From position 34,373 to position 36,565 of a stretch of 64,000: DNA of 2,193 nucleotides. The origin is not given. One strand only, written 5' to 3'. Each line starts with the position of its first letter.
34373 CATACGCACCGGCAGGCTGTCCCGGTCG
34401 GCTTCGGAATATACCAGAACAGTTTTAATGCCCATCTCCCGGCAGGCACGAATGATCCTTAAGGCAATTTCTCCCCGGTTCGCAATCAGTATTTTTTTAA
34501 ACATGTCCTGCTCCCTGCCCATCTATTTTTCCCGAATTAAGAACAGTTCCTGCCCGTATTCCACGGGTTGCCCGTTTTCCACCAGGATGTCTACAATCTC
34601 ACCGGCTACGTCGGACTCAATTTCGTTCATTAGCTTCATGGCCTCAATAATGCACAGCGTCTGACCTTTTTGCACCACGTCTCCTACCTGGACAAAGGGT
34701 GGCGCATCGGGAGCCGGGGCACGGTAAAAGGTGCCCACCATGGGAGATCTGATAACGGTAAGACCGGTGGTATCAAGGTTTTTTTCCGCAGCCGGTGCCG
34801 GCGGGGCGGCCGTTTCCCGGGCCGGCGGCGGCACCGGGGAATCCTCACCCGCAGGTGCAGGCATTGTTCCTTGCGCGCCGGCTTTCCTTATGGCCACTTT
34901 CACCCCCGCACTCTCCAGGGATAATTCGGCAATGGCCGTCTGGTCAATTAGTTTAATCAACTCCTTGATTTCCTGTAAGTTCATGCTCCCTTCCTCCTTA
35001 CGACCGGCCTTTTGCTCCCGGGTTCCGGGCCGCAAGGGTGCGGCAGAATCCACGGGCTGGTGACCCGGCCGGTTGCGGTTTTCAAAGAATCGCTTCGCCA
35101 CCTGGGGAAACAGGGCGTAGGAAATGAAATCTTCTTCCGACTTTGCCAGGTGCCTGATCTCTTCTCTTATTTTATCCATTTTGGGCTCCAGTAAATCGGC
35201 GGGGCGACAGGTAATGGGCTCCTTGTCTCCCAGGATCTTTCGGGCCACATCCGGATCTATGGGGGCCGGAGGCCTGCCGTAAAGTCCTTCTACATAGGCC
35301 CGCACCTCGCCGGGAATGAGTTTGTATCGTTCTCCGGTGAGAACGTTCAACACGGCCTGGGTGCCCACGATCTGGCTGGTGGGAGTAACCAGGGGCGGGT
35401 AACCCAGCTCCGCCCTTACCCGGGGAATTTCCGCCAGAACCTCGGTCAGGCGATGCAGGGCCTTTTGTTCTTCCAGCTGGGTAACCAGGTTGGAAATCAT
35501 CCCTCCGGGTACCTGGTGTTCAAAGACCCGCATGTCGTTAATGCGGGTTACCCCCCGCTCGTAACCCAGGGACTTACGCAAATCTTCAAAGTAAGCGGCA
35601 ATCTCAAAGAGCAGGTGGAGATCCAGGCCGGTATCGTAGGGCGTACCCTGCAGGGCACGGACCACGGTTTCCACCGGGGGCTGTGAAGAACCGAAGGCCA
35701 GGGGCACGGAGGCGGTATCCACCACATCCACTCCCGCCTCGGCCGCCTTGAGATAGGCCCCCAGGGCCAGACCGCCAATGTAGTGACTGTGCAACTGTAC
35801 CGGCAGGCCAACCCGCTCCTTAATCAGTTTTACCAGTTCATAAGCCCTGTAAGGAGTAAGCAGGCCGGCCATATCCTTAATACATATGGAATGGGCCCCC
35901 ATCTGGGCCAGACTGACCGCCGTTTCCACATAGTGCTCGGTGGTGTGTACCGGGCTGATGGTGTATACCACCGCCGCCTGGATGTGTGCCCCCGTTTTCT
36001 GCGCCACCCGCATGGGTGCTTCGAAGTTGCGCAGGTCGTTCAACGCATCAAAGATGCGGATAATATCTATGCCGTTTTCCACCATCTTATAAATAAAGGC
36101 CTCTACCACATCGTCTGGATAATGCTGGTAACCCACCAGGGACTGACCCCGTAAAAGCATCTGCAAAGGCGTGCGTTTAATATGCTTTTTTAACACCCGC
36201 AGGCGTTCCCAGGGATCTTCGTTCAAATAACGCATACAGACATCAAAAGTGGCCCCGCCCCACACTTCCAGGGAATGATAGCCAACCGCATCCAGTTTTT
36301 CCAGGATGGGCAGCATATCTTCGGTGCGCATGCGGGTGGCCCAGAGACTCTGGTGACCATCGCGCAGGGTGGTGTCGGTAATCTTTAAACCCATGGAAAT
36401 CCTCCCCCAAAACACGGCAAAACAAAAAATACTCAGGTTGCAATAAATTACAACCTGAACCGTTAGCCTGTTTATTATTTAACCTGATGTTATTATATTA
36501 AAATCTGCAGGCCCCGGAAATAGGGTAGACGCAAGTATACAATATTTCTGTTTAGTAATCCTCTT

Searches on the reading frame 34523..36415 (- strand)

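Call 60: search_protein_families(library=pfam, proteins=[window:34523-36415:-], max_evalue=0.00001)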
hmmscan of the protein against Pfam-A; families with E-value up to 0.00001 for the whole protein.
window:34523-36415:- (630 aa): 4 families
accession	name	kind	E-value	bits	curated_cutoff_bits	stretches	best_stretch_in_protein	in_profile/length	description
PF02436.23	PYC_OADA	-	3.7e-59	200.3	27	1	297-453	1-170/201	Conserved carboxylase domain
PF00364.28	Biotin_lipoyl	-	8.4e-24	83.6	22.1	1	554-627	2-73/73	Biotin-requiring enzyme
PF00682.25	HMGL-like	-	5.3e-20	72.4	29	1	157-273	139-257/260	HMGL-like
PF13533.13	Biotin_lipoyl_2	-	4.2e-07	30.1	29.8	0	599-624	3-28/32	Biotin-lipoyl like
